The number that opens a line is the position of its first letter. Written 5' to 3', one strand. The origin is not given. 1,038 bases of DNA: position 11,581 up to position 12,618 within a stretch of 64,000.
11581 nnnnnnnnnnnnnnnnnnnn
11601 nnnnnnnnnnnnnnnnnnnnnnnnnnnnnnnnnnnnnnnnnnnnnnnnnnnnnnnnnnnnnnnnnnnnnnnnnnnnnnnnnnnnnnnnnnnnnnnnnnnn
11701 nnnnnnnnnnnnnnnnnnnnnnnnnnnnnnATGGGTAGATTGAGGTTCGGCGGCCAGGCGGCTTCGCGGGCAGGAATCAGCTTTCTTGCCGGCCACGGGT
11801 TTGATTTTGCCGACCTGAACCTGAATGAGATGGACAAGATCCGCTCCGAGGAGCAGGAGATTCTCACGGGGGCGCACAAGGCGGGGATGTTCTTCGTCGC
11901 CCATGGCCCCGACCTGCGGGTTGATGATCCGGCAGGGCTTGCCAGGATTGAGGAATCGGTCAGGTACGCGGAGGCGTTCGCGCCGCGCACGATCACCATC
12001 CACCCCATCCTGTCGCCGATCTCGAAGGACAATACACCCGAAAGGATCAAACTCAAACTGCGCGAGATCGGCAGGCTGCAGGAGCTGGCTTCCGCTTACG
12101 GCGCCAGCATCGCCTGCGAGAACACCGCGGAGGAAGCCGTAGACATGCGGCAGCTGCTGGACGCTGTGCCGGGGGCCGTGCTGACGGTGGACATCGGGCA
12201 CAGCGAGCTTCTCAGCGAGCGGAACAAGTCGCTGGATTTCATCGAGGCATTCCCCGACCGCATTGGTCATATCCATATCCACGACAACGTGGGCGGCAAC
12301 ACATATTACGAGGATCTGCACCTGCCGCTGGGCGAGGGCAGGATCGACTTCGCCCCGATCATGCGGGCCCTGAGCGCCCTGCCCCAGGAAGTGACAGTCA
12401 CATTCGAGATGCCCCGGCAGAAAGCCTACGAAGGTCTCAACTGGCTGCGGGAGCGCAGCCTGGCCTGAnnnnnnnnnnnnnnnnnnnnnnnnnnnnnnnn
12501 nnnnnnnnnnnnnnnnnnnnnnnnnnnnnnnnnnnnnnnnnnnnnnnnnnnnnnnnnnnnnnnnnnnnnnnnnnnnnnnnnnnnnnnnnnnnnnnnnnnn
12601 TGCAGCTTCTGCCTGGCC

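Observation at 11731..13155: Xylose-isomerase-like TIM-barrel protein paired with a minimal ~208-aa radical SAM enzyme upstream of an OmpR/HK-htrA module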

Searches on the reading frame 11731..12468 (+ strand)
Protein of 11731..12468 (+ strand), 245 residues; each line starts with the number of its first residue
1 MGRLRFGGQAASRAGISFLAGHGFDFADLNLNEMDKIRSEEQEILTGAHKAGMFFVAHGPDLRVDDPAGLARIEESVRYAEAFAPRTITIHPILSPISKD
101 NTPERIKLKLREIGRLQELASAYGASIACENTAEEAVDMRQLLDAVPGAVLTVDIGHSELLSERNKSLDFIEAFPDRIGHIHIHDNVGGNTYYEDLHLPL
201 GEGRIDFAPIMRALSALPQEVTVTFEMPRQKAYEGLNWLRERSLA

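Call 3: search_protein_families(library=pfam, proteins=[window:11731-12468:+], max_evalue=0.01)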
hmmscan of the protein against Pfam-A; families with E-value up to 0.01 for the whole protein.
window:11731-12468:+ (245 aa): 1 family
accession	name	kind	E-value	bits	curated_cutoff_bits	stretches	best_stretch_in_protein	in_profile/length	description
PF01261.30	AP_endonuc_2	-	9.3e-21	75.1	31.1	1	19-241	4-248/249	Xylose isomerase-like TIM barrel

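Call 4: search_protein_families(library=ncbifam, proteins=[window:11731-12468:+], max_evalue=0.01)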
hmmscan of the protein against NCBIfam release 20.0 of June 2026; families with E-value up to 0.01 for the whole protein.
window:11731-12468:+ (245 aa): 5 families
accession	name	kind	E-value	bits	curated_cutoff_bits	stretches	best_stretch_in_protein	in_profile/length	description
NF041277.1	coba_remo_CbiR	equivalog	6.3e-13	48.8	105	1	24-227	25-234/249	cobamide remodeling phosphodiesterase CbiR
NF007360.0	PRK09856.1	equivalog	0.0011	18.6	305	1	131-227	156-248/276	fructoselysine 3-epimerase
TIGR04379.1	myo_inos_iolE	equivalog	0.0022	17.6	290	0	134-185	160-211/290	myo-inosose-2 dehydratase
TIGR03234.1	OH-pyruv-isom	equivalog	0.0037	16.6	353.45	1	149-239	172-253/254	hydroxypyruvate isomerase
TIGR00542.1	hxl6Piso_put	equivalog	0.0043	16.4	272.15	1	154-235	182-257/279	L-ribulose-5-phosphate 3-epimerase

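Call 14: find_homologous_proteins(query=window:11731-12468:+, max_evalue=0.00001)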
Query window:11731-12468:+ (245 aa): 76 proteins with E <= 0.00001 among 946 candidates.
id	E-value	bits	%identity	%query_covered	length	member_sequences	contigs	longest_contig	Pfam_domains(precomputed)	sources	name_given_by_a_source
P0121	4.7e-152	522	96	100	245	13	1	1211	PF01261.31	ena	-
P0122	9.4e-140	482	88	100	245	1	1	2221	PF01261.31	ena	-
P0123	1.4e-120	419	76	100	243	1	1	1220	PF01261.31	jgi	-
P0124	1.5e-120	419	77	100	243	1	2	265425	PF01261.31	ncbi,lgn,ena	-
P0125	3.9e-120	418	78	100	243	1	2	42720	PF01261.31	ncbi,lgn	-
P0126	4.3e-120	418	76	100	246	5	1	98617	PF01261.31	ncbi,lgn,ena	-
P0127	4.9e-120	418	75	100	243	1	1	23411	PF01261.31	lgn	-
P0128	1.9e-119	416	76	100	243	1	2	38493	PF01261.31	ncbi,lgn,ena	-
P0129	2.0e-118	412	75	100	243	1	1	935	PF01261.31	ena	-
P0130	4.0e-116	405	73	100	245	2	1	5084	PF01261.31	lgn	-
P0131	7.8e-115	401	73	100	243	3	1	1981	PF01261.31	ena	-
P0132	1.0e-112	394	73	100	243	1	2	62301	PF01261.31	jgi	-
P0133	4.0e-112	392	71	100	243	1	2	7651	PF01261.31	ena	-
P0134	6.0e-112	391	72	100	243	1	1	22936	PF01261.31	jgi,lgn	jgi:sugar phosphate isomerase/epimerase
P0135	6.6e-112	391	70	100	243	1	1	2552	PF01261.31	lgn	-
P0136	1.0e-111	390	70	100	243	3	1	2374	PF01261.31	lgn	-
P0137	1.2e-111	390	74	99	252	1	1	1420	PF01261.31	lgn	-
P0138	1.2e-111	390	71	100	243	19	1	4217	PF01261.31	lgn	-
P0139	1.5e-111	390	70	100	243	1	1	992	PF01261.31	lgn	-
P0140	2.9e-111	389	71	100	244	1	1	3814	PF01261.31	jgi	-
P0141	5.7e-111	388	69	100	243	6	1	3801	PF01261.31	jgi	-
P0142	8.2e-111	387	70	100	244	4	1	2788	PF01261.31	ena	-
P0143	2.0e-110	386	71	100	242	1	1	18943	PF01261.31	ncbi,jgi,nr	ncbi:MAG: sugar phosphate isomerase/epimerase [Gaiellales bacterium]|nr:MAG: sugar phosphate isomera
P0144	2.6e-110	386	72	99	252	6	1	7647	PF01261.31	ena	-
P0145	2.6e-110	386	70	100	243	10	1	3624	PF01261.31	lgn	-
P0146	3.0e-110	386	70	100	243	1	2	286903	PF01261.31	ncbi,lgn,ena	-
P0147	3.0e-110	386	72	100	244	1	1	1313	PF01261.31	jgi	jgi:sugar phosphate isomerase/epimerase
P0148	6.7e-110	384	70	100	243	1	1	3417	PF01261.31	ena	-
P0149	1.9e-109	383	71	100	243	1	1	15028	PF01261.31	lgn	-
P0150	2.5e-109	383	69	100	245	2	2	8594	PF01261.31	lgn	-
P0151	3.6e-109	382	68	100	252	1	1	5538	PF01261.31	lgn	-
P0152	3.7e-109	382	68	100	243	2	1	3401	PF01261.31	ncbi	ncbi:MAG: sugar phosphate isomerase/epimerase [Actinomycetota bacterium]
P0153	5.5e-109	381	68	100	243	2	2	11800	PF01261.31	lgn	-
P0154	7.5e-109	381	70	100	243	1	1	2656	PF01261.31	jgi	-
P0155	1.2e-108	380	72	100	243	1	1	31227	PF01261.31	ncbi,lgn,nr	ncbi:MAG: sugar phosphate isomerase/epimerase [Thermoleophilia bacterium]|nr:sugar phosphate isomera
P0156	1.3e-108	380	70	100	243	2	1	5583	PF01261.31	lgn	-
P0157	1.8e-108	380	68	100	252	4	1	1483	PF01261.31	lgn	-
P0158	2.2e-108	379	69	100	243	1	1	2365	PF01261.31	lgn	-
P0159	6.7e-108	378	70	100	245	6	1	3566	PF01261.31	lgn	-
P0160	4.5e-107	375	67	100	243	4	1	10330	PF01261.31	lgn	-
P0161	7.9e-107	374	68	100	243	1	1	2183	PF01261.31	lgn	-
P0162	1.1e-106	374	69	100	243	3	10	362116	PF01261.31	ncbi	ncbi:MAG: sugar phosphate isomerase/epimerase family protein [Thermoleophilia bacterium]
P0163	1.3e-106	374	69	100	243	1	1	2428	PF01261.31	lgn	-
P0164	5.8e-106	372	66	100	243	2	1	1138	PF01261.31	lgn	-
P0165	8.4e-105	368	68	100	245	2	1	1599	PF01261.31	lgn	-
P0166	1.2e-104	367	68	98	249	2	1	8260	PF01261.31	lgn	-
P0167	1.4e-104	367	69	100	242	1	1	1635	PF01261.31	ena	-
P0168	2.2e-104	366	67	100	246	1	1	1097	PF01261.31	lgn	-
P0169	2.7e-104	366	69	98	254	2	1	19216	PF01261.31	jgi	-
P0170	3.0e-104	366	65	100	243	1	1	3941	PF01261.31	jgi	jgi:sugar phosphate isomerase/epimerase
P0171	6.0e-104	365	70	94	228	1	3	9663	PF01261.31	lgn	-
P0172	2.9e-103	363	69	100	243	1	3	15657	PF01261.31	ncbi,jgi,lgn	jgi:sugar phosphate isomerase/epimerase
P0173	5.1e-103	362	66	100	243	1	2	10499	PF01261.31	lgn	-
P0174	5.9e-103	362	66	100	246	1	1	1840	PF01261.31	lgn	-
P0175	8.3e-103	361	67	100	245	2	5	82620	PF01261.31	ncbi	ncbi:MAG: sugar phosphate isomerase/epimerase family protein [Thermoleophilia bacterium]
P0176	4.2e-102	359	67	100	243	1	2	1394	PF01261.31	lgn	-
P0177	1.7e-101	357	67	100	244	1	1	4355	PF01261.31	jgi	jgi:sugar phosphate isomerase/epimerase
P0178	8.0e-101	355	67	99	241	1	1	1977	PF01261.31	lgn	-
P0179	1.5e-100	354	68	99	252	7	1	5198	PF01261.31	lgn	-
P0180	3.1e-100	353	65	100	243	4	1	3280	PF01261.31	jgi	jgi:sugar phosphate isomerase/epimerase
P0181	6.6e-100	352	69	99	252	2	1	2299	PF01261.31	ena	-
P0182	3.3e-99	349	66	100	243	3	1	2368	PF01261.31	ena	-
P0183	1.2e-98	348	65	100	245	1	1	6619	PF01261.31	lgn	-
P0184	1.9e-98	347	67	99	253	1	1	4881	PF01261.31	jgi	jgi:sugar phosphate isomerase/epimerase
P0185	5.3e-98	345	66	100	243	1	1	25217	PF01261.31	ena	-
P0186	8.7e-96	338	66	98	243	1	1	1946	PF01261.31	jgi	jgi:sugar phosphate isomerase/epimerase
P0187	2.5e-92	327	63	99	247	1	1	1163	PF01261.31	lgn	-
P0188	1.7e-91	324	64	95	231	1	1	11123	PF01261.31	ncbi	-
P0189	7.1e-83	296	70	85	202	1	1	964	PF01261.31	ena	-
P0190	6.7e-61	224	73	55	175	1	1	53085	PF01261.31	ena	-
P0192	4.3e-28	117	36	91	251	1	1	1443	PF01261.31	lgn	-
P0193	1.3e-26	112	32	90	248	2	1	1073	PF01261.31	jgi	-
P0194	4.7e-23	100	31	90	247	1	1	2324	PF01261.31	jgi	jgi:sugar phosphate isomerase/epimerase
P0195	1.3e-6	46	30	78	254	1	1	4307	PF01261.31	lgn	-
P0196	1.7e-6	46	27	87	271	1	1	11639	PF01261.31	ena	-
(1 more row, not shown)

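Call 17: search_solved_structures(query=window:11731-12468:+, max_evalue=0.01)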
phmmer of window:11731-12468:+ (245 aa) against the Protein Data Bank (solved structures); distinct sequences matched with E-value up to 0.01: 1.
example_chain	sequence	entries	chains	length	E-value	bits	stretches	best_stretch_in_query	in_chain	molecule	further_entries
3wqo_A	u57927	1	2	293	2.7e-07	33.8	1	80-226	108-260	Uncharacterized protein MJ1311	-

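Call 26: search_solved_structures(query=A2, max_evalue=0.01, show_alignments=3)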
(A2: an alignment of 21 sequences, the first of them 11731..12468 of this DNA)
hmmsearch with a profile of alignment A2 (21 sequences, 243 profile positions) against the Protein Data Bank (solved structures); distinct sequences matched with E-value up to 0.01: 37.
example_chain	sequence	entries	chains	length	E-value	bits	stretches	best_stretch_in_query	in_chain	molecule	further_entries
3wqo_A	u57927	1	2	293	2.9e-35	125.3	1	4-241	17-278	Uncharacterized protein MJ1311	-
8z1i_A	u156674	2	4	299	2.5e-10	43.6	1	14-232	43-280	Art22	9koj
4pgl_A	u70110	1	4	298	6e-10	42.3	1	17-224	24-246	D-tagatose 3-epimerase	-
4q7i_A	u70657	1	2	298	5.4e-09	39.2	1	17-224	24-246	D-tagatose 3-epimerase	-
4pfh_A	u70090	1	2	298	7e-09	38.9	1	17-224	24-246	D-tagatose 3-epimerase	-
5zhz_A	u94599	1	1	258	7.3e-09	38.8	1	6-234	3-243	Probable endonuclease 4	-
7cj9_A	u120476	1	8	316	9.8e-09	38.4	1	13-225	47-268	Epimerase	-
7cj4_A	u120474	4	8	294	4.4e-08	36.3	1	100-225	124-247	Epimerase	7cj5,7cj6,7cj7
7cj8_A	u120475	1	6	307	5.1e-08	36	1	100-225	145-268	Epimerase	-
2ou4_A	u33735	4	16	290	5.1e-08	36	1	17-225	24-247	D-tagatose 3-epimerase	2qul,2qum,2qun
4xsl_A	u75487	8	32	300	5.2e-08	36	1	17-225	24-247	D-tagatose 3-epimerase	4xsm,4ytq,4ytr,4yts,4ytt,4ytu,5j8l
6wn6_A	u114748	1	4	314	1.2e-07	34.8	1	2-238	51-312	3-keto-D-glucoside 4-epimerase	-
2x7v_A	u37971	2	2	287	1.6e-07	34.4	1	67-203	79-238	PROBABLE ENDONUCLEASE 4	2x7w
3cqh_A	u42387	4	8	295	4e-07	33.1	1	13-230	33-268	L-ribulose-5-phosphate 3-epimerase ulaE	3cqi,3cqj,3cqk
4hno_A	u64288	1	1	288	4.2e-07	33.1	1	67-203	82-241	Probable endonuclease 4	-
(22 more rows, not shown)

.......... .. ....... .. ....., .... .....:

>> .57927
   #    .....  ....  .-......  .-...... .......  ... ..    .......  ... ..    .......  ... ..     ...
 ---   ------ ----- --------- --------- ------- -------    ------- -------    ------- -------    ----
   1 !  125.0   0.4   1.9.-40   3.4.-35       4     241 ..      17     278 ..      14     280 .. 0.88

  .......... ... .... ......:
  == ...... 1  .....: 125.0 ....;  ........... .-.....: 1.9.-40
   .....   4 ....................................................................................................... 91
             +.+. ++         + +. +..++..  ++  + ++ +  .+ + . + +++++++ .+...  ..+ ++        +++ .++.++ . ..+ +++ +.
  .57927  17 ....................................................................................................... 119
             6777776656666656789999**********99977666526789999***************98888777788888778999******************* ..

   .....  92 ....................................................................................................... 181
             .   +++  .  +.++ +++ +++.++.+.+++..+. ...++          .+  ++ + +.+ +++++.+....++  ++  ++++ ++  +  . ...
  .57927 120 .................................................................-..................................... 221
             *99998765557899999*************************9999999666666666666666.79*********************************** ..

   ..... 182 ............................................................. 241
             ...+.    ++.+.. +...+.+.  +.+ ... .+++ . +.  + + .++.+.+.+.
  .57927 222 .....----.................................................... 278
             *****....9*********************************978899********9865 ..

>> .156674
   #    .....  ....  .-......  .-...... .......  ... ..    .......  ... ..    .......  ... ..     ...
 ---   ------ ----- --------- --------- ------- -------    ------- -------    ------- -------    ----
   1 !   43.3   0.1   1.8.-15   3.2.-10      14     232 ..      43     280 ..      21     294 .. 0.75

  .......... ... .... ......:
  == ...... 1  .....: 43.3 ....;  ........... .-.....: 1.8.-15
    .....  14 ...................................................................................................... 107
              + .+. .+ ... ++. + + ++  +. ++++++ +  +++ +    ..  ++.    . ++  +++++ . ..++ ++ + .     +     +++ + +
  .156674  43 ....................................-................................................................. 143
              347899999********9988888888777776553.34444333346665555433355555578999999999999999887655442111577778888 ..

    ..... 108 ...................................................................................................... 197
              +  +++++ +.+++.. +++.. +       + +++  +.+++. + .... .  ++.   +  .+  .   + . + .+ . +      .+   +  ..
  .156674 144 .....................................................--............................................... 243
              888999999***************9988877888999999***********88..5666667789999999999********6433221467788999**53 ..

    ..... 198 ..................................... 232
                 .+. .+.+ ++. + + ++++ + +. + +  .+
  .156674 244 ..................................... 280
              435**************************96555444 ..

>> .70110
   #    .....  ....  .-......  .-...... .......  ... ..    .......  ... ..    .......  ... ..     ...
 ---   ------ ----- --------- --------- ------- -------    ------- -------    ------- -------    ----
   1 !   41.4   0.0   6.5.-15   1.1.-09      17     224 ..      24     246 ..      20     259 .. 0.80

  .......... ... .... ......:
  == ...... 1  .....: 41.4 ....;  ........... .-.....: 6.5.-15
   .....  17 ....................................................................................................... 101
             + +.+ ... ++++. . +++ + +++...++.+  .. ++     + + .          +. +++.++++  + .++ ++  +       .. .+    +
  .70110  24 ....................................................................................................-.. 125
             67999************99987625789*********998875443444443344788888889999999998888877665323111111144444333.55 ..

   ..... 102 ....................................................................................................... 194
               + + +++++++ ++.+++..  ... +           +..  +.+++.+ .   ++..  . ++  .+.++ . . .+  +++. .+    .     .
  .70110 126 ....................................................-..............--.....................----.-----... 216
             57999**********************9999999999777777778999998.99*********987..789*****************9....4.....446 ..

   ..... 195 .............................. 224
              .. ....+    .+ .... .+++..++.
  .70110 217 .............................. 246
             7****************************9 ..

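Call 33: predict_structure(alignment_id=A2)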
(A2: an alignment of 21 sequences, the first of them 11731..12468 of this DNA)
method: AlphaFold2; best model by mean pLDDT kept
length: 245 residues; sequences in the alignment: 21
mean_pLDDT: 94.9   pTM: 0.92
mean pLDDT of the five models: 94.9, 94.3, 93.4, 93.4, 93.2
residues with pLDDT >= 90: 215; 70-90: 28; 50-70: 1; < 50: 1
segments of 3 or more residues with pLDDT < 50: none
pLDDT, mean of each block of 10 residues (from residue 1): 87 98 98 97 98 98 96 98 98 88 95 98 98 92 97 92 87 97 92 88 94 96 96 97 95
secondary structure, 60 per line:
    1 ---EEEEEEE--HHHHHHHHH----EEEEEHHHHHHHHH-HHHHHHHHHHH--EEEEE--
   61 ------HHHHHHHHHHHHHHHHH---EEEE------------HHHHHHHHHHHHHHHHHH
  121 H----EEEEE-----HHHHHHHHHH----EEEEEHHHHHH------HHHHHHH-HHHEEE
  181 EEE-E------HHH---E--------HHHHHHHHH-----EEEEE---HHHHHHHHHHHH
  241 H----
elements in order: E4-10 H13-21 E26-30 H31-39 H41-51 E54-58 H67-83 E87-90 H103-121 E126-130 H136-145 E150-154 H155-160 H167-173 E178-183 H207-215 E221-225 H229-241

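Call 37: fold_search(model_id=the predicted structure, library=pdb)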
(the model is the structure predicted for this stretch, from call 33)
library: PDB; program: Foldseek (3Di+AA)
matches with E <= 10: 1932; with E <= 0.001: 406
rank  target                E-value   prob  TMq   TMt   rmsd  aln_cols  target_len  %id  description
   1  4pfh_B                1.0e-13  1.00  0.77  0.66   3.8       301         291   19  Crystal structure of engineered D-tagatose 3-epimerase PcDTE-IDF8 (released 2014-10-22)
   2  4pfh_A                1.2e-13  1.00  0.77  0.64   3.8       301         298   19  Crystal structure of engineered D-tagatose 3-epimerase PcDTE-IDF8 (released 2014-10-22)
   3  4xsl_D                3.2e-13  1.00  0.76  0.65   4.2       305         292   17  Crystal strcutre of D-tagatose 3-epimerase C66S from Pseudomonas cichorii in complex with glycerol (released 2016-01-27)
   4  4q7i_A                5.2e-13  1.00  0.77  0.65   4.1       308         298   18  Crystal structure of engineered thermostable D-tagatose 3-epimerase PcDTE-Var8 (released 2014-10-22)
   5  4xsl_C                1.3e-12  1.00  0.76  0.64   4.0       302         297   17  Crystal strcutre of D-tagatose 3-epimerase C66S from Pseudomonas cichorii in complex with glycerol (released 2016-01-27)
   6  7cj5_A                1.7e-12  1.00  0.78  0.66   4.0       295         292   19  Crystal structure of homo dimeric D-allulose 3-epimerase from Methylomonas sp. in complex with D-fructose (released 2021-04-28)
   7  4xsl_B                1.7e-12  1.00  0.77  0.66   4.0       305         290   18  Crystal strcutre of D-tagatose 3-epimerase C66S from Pseudomonas cichorii in complex with glycerol (released 2016-01-27)
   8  7cj9_H                5.4e-12  1.00  0.79  0.68   3.6       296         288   21  Crystal structure of N-terminal His-tagged D-allulose 3-epimerase from Methylomonas sp. with additional C-terminal res (released 2021-04-21)
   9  7cj9_E                5.8e-12  1.00  0.78  0.67   4.1       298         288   20  Crystal structure of N-terminal His-tagged D-allulose 3-epimerase from Methylomonas sp. with additional C-terminal res (released 2021-04-21)
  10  7cj9_B                7.8e-12  1.00  0.79  0.68   3.6       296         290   21  Crystal structure of N-terminal His-tagged D-allulose 3-epimerase from Methylomonas sp. with additional C-terminal res (released 2021-04-21)
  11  7cj9_D                1.3e-11  1.00  0.79  0.68   3.6       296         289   21  Crystal structure of N-terminal His-tagged D-allulose 3-epimerase from Methylomonas sp. with additional C-terminal res (released 2021-04-21)
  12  7cj9_C                1.3e-11  1.00  0.78  0.67   3.9       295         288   21  Crystal structure of N-terminal His-tagged D-allulose 3-epimerase from Methylomonas sp. with additional C-terminal res (released 2021-04-21)
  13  3wqo_A                1.4e-11  1.00  0.83  0.76   3.0       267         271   19  Crystal structure of D-tagatose 3-epimerase-like protein (released 2014-07-09)
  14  3wqo_B                1.4e-11  1.00  0.82  0.76   3.1       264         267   19  Crystal structure of D-tagatose 3-epimerase-like protein (released 2014-07-09)
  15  3cqi_A                1.4e-11  1.00  0.76  0.68   4.0       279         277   14  Crystal Structure of L-xylulose-5-phosphate 3-epimerase UlaE (form B) complex with sulfate (released 2008-11-25)
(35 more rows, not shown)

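Call 45: find_encoding_contigs(protein=P0194, flank=5000, max_places=4)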
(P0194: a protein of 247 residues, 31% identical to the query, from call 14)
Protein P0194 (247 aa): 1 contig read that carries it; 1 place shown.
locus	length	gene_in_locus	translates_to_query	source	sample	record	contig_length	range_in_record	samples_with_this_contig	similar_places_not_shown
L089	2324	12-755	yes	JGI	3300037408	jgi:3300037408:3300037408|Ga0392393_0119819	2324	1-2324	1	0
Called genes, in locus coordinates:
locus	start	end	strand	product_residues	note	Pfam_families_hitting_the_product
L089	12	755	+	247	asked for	PF01261:AP_endonuc_2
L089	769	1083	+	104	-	-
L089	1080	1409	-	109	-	PF01627:Hpt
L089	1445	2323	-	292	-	?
